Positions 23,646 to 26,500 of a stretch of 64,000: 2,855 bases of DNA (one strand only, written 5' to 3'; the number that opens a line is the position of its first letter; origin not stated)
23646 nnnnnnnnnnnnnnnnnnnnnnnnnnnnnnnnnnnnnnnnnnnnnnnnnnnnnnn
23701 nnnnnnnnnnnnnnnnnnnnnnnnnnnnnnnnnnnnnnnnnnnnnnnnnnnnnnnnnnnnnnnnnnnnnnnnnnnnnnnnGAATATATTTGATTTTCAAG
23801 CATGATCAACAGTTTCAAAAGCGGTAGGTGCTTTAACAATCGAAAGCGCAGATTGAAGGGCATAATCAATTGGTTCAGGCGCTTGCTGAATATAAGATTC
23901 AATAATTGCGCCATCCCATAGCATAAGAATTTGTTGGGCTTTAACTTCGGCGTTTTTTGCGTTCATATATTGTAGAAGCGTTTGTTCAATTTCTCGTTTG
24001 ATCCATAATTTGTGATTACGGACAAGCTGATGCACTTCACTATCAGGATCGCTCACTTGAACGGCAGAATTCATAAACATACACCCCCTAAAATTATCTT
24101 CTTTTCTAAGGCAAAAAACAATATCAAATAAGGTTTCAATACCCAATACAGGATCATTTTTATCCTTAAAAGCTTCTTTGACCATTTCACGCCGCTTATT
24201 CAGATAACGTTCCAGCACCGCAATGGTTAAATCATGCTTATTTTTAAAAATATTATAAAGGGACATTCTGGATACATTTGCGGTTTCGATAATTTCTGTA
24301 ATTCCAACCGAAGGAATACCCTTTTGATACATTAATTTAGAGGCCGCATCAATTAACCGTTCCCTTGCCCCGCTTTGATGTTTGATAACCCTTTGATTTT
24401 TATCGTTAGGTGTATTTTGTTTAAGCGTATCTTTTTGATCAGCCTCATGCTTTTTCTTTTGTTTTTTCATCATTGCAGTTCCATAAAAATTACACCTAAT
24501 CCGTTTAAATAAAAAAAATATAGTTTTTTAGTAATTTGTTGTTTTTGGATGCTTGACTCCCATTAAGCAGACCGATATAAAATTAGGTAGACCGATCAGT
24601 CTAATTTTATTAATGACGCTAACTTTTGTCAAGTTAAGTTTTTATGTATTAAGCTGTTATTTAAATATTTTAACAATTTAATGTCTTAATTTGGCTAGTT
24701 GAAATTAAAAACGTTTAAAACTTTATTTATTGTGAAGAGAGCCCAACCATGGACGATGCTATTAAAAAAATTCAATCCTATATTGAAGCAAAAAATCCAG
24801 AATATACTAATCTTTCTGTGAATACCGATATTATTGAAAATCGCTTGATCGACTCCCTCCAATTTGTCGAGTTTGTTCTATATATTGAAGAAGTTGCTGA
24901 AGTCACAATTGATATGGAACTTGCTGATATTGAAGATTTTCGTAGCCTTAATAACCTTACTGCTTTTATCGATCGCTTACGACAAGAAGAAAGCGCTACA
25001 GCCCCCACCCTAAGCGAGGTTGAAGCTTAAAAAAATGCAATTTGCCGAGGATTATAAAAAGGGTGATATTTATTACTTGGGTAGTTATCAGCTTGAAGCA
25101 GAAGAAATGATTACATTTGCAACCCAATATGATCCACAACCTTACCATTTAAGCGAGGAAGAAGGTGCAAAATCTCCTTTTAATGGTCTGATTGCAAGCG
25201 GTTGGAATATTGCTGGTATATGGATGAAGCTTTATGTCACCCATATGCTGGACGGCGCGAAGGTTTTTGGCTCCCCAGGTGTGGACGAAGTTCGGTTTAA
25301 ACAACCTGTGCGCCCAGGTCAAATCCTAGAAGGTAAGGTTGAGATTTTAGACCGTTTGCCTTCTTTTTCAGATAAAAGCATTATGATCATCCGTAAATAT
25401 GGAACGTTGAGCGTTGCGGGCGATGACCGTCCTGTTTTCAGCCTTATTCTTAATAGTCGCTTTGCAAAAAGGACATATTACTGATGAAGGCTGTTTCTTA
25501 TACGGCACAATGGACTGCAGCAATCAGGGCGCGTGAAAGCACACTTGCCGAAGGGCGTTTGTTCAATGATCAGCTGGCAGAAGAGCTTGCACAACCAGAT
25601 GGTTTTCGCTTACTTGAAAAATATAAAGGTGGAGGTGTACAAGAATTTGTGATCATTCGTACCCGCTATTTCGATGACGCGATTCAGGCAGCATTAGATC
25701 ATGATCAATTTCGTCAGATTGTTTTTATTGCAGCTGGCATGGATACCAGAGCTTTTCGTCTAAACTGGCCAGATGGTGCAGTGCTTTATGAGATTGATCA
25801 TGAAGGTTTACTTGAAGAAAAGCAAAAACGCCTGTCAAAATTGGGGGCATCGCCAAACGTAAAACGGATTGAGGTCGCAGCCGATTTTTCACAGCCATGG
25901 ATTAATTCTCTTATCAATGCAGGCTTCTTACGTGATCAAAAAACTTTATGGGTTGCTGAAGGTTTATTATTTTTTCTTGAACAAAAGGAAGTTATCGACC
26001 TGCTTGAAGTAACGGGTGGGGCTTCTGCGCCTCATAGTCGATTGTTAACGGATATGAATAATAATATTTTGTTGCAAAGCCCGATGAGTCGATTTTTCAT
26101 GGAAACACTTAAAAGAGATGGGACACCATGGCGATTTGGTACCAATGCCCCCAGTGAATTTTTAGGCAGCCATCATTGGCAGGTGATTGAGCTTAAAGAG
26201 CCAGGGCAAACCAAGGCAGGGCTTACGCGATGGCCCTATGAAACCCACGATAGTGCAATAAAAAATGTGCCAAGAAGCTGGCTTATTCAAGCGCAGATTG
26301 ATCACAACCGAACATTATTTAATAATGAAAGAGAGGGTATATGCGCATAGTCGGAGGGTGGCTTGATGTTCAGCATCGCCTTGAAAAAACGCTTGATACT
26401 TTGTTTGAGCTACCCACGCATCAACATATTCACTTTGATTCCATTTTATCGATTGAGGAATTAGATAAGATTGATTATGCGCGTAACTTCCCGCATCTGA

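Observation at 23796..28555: Compact carrier-protein-centred tailoring cluster: ACP + MaoC + methyltransferase + SerRS-like aa:CP ligase + AurF-like diiron oxygenase + GNAT, with divergent TetR/MFS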

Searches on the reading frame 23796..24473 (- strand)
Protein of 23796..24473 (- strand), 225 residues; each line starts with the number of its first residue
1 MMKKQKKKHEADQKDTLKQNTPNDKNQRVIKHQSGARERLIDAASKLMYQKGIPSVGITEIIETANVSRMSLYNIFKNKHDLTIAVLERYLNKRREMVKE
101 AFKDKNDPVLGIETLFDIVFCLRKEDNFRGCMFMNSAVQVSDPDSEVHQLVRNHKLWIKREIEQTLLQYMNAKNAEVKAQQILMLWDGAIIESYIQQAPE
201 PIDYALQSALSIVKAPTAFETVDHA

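Call 4: search_protein_families(library=pfam, max_evalue=0.1, proteins=[window:23796-24473:-])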
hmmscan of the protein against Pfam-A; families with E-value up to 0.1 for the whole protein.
window:23796-24473:- (225 aa): 5 families
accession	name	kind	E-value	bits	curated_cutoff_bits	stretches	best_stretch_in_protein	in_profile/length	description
PF00440.29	TetR_N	-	2.2e-09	37.4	24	1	40-86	1-47/47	Bacterial regulatory proteins, tetR family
PF16925.10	TetR_C_13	-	3.5e-05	24.6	27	1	127-208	21-108/109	Tetracyclin repressor-like, C-terminal domain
PF09376.16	NurA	-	0.0002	21.4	21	0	152-211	63-126/254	NurA domain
PF21993.1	TetR_C_13_2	-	0.0013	19.4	27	1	122-204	16-99/103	Transcriptional regulator LmrA/YxaF-like, C-terminal domain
PF02796.21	HTH_7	-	0.08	13.5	23.8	0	47-76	16-42/45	Helix-turn-helix domain of resolvase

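Call 7: search_protein_families(library=ncbifam, max_evalue=1, proteins=[window:23796-24473:-])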
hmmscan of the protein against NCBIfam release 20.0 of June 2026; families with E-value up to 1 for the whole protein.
window:23796-24473:- (225 aa): 26 families (the best 25 are shown)
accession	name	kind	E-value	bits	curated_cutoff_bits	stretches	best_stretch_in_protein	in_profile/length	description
NF058643.1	TranRegCurRPseudo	equivalog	1.4e-13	51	300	1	35-210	7-189/193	TetR family transcriptional repressor CurR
NF051457.1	acryl_TF_AcuR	equivalog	2.3e-13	49.9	247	1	27-210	9-200/204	acrylate utilization transcriptional regulator AcuR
NF051852.1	efflux_TF_MtrR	exception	7.4e-12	45.5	280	1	36-173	11-151/205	multidrug efflux system transcriptional repressor MtrR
NF053731.1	TransRegFasRMycb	equivalog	5e-11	42.8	330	1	34-125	10-101/199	HTH-type transcriptional activator FasR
TIGR03384.1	betaine_BetI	equivalog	1.3e-10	41.2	201.3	1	33-210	6-182/189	choline-binding transcriptional repressor BetI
NF047866.1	TF_DicD_YjdC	equivalog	1.5e-10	41.5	240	1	37-212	3-178/191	division control transcriptional repressor DicD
NF008647.0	PRK11640.1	equivalog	3.7e-10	40.3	267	1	37-213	3-179/191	transcriptional regulator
NF001978.0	PRK00767.1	equivalog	1.4e-09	38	118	1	36-213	10-187/197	transcriptional regulator BetI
NF041196.1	ScbR_bind_reg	equivalog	3.1e-09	37.3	150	1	37-123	8-95/191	ScbR family autoregulator-binding transcription factor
NF007949.0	PRK10668.1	equivalog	9.8e-09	35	271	1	34-175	10-154/216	multidrug efflux transporter transcriptional repressor AcrR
NF053516.1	TranRepPrsAVib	equivalog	1.9e-06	27.9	300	1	32-105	3-76/208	TetR family transcriptional repressor PsrA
TIGR03613.1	RutR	equivalog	2.3e-06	27.6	368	1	33-117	6-89/202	pyrimidine utilization regulatory protein R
NF053878.1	FATransRegFadRBac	equivalog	2.6e-06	27.4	200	1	38-126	6-94/190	fatty acid metabolism transcriptional regulator FadR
NF007430.0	PRK09975.1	equivalog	7.8e-06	25.2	274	1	36-103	12-78/220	acrEF/envCD operon transcriptional regulator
NF050111.1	TransRegSACE7040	equivalog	1.6e-05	24.9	250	1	37-129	3-97/186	SACE_7040 family transcriptional regulator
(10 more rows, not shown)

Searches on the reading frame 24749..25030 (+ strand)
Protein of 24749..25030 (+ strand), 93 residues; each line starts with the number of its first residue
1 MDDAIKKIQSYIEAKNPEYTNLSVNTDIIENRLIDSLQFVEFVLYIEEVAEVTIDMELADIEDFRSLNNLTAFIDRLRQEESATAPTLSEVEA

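Call 4: search_protein_families(library=pfam, max_evalue=0.1, proteins=[window:24749-25030:+])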
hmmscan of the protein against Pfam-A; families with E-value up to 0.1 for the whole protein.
window:24749-25030:+ (93 aa): 3 families
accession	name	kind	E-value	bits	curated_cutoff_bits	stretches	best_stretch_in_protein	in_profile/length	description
PF14573.12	PP-binding_2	-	2.2e-05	25.1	32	1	29-81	41-91/96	Acyl-carrier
PF00550.31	PP-binding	-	0.0027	18.4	20.8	1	34-74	29-67/67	Phosphopantetheine attachment site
PF04192.17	Utp21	-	0.061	13.6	30.8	1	37-79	100-142/209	Utp21 specific WD40 associated putative domain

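Call 7: search_protein_families(library=ncbifam, max_evalue=1, proteins=[window:24749-25030:+])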
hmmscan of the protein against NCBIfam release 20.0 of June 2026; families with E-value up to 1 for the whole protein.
window:24749-25030:+ (93 aa): 13 families
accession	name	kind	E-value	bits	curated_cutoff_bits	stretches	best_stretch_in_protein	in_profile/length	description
NF058660.1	cispen_ACP_AmcB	equivalog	4.3e-06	26.8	80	1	23-79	24-80/80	cispentacin biosynthesis acyl carrier protein AmcB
NF040636.1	AcpM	exception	8.8e-05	22.5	146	1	17-87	20-88/93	meromycolate extension acyl carrier protein AcpM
NF052616.1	ACP_for_OlsHI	equivalog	0.00014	22.1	130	1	5-76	5-79/83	ornithine lipid biosynthesis acyl carrier protein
NF009104.0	PRK12449.1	equivalog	0.00027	20.8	70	1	5-74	7-75/80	acyl carrier protein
NF005798.0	PRK07639.1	equivalog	0.0005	20.5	100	1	20-80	24-84/91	petrobactin biosynthesis protein AsbD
NF005480.0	PRK07081.1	equivalog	0.002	18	72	1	15-83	15-82/83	acyl carrier protein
NF002150.0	PRK00982.1-4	subfamily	0.0039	17.4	66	1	18-75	21-76/80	acyl carrier protein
NF003464.0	PRK05087.1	equivalog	0.0044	17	68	1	24-74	24-74/78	D-alanine--poly(phosphoribitol) ligase subunit DltC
NF002148.0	PRK00982.1-2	subfamily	0.0099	15.7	71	1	13-75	15-75/79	acyl carrier protein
TIGR00517.1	acyl_carrier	equivalog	0.018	14.9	70.45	1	3-69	3-68/77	acyl carrier protein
NF005079.0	PRK06508.1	equivalog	0.03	14.7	83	1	20-79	21-89/93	acyl carrier protein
TIGR01688.1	dltC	equivalog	0.03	14.4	52.35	1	25-70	22-67/73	D-alanine--poly(phosphoribitol) ligase subunit 2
NF006031.0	PRK08172.1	equivalog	0.055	14.1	76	1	20-75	22-75/82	acyl carrier protein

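Call 79: search_solved_structures(query=window:24749-25030:+, max_evalue=1, show_alignments=2)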
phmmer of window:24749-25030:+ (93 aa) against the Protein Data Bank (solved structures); distinct sequences matched with E-value up to 1: 14.
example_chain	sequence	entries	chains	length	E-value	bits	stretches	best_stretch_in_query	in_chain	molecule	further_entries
3ce7_A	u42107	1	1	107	0.00041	24.2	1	29-76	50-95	Specific mitochondrial acyl carrier protein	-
2my5_A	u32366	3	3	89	0.00078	23.3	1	20-74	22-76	Peptidyl carrier protein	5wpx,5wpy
2my6_A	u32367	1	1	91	0.0022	21.9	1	20-74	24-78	Peptidyl carrier protein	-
7bvc_P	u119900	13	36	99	0.04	17.9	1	19-90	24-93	Meromycolate extension acyl carrier protein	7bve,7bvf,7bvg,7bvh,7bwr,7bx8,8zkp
1klp_A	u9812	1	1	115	0.044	17.7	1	17-88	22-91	MEROMYCOLATE EXTENSION ACYL CARRIER PROTEIN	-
5jdx_A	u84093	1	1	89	0.046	17.7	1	18-80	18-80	Putative peptidyl carrier protein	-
7thn_E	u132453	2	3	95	0.061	17.3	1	18-80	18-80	Probable acyl carrier protein PigG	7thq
9rgb_G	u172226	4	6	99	0.16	15.9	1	20-90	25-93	Meromycolate extension acyl carrier protein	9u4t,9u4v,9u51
2n5h_A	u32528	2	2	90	0.22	15.5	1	18-81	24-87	Peptidyl carrier protein PltL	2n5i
6o6e_E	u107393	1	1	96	0.23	15.5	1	18-81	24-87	Peptidyl carrier protein PltL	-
6cxt_A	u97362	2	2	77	0.28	15.2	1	21-77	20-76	Alpha/beta hydrolase fold protein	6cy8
1fh1_A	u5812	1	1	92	0.4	14.7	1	5-78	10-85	NODULATION PROTEIN F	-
5gxt_A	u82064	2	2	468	0.44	14.6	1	17-84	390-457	Maltose-binding periplasmic protein,PigG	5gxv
2fq0_A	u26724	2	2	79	0.7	13.9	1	4-57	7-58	acyl carrier protein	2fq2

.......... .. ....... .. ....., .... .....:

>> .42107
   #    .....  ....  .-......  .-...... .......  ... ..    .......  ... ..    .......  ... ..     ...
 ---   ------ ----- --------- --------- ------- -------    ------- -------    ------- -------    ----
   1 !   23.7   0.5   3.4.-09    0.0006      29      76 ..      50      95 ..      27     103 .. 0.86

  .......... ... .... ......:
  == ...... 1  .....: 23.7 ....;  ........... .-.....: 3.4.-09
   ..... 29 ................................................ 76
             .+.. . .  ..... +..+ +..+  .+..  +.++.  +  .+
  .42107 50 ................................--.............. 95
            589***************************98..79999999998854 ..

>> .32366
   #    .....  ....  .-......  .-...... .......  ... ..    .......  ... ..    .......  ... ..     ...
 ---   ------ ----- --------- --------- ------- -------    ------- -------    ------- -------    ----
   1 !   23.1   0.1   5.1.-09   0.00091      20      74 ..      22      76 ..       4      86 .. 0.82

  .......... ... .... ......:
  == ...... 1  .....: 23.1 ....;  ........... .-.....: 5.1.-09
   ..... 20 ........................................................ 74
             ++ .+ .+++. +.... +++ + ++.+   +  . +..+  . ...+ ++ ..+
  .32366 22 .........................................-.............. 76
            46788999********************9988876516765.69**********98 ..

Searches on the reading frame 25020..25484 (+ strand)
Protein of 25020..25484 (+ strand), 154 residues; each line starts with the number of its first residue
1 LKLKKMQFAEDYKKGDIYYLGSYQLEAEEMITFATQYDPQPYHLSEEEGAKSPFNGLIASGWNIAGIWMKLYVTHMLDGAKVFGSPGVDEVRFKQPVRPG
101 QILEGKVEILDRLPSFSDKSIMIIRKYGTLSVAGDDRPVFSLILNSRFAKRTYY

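Call 4: search_protein_families(library=pfam, max_evalue=0.1, proteins=[window:25020-25484:+])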
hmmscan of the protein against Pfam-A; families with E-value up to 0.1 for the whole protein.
window:25020-25484:+ (154 aa): 3 families
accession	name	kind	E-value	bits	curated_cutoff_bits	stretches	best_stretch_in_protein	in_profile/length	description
PF01575.25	MaoC_dehydratas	-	5.8e-14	52.2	27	1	23-111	16-103/123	MaoC like domain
PF14467.12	DUF4426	-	0.075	13.5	25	0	4-36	69-101/121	Domain of unknown function (DUF4426)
PF07977.19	FabA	-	0.09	12.8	23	0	63-112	61-113/138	FabA-like domain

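Call 7: search_protein_families(library=ncbifam, max_evalue=1, proteins=[window:25020-25484:+])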
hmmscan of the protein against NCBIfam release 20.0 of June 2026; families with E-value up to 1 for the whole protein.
window:25020-25484:+ (154 aa): 3 families
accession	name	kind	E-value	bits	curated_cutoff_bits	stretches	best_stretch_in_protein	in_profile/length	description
TIGR01750.1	fabZ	equivalog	0.00021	21.2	155.15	1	64-112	66-114/141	3-hydroxyacyl-ACP dehydratase FabZ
NF000582.1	PRK00006.1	equivalog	0.004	17.1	113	1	80-111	78-109/137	3-hydroxyacyl-ACP dehydratase FabZ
NF009667.0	PRK13188.1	equivalog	0.12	11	465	1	88-111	407-430/464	bifunctional UDP-3-O-[3-hydroxymyristoyl] N-acetylglucosamine deacetylase/3-hydroxyacyl-ACP dehydratase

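Call 78: search_solved_structures(query=window:25035-25484:+, max_evalue=0.01, show_alignments=2)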
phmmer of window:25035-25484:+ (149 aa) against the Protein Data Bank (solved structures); distinct sequences matched with E-value up to 0.01: 3.
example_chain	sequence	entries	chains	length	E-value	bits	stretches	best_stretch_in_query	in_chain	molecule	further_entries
3exz_A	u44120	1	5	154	3.8e-17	65.5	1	3-117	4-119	MaoC-like dehydratase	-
5cpg_A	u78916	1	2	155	0.0055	19.6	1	24-112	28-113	(R)-specific enoyl-CoA hydratase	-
2c2i_A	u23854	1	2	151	0.0074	19.2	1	22-98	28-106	RV0130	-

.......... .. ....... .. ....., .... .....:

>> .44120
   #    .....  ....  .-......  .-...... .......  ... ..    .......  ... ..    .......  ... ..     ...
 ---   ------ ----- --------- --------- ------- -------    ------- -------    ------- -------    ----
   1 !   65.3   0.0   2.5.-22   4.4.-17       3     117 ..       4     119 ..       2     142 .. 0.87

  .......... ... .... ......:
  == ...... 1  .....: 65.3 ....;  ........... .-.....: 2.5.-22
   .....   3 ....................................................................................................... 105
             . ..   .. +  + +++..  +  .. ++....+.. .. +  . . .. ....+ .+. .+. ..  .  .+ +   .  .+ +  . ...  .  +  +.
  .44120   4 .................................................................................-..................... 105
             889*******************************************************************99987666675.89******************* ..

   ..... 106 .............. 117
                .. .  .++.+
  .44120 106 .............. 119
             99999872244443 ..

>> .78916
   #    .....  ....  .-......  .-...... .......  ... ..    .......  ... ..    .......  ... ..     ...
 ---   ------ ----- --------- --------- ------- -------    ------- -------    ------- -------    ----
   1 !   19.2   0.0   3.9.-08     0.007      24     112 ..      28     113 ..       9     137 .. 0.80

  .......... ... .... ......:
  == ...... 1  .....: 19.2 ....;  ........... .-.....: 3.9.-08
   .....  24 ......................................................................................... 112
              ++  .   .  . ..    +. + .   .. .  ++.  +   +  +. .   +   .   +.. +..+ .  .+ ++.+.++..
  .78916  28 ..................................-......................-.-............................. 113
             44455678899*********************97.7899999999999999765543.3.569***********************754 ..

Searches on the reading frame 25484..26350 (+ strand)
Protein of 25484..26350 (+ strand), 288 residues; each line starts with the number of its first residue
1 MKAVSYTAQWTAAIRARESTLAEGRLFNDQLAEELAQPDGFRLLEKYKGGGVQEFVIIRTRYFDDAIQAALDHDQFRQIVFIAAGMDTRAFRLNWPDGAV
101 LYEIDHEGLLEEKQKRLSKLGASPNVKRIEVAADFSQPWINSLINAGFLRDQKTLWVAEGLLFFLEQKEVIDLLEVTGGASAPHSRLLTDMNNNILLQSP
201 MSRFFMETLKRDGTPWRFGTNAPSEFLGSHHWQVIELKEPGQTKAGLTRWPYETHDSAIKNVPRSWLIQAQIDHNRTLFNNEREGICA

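Call 4: search_protein_families(library=pfam, max_evalue=0.1, proteins=[window:25484-26350:+])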
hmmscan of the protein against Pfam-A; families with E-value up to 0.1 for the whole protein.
window:25484-26350:+ (288 aa): 1 family
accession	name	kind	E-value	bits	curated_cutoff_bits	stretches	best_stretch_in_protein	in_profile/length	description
PF04072.20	LCM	-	8.2e-45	153.4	22.3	1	10-175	3-184/187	Leucine carboxyl methyltransferase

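Call 7: search_protein_families(library=ncbifam, max_evalue=1, proteins=[window:25484-26350:+])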
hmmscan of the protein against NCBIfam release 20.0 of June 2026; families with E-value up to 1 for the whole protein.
window:25484-26350:+ (288 aa): 1 family
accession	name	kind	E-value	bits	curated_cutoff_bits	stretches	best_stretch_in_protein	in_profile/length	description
TIGR00027.1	mthyl_TIGR00027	subfamily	9e-58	195.7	93.55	1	6-245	2-254/259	SAM-dependent methyltransferase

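Call 48: find_encoding_contigs(protein=window:25484-26350:+, flank=2000, max_places=3)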
Protein window:25484-26350:+ (288 aa): no gene with exactly this product is on record in the collection.

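Call 77: search_solved_structures(query=window:25484-26350:+, max_evalue=0.001)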
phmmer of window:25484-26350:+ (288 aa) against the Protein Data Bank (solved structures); distinct sequences matched with E-value up to 0.001: 2.
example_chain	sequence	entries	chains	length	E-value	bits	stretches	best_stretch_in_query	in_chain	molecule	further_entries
6id6_A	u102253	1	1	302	2.8e-27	98.9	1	4-195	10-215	Putative S-adenosyl-L-methionine-dependent methyltransferase Rv0731c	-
2ckd_A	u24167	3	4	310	3.5e-24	88.7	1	54-190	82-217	PUTATIVE S-ADENOSYL-L-METHIONINE-DEPENDENT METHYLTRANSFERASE ML2640 | HYPOTHETICAL PROTEIN ML2640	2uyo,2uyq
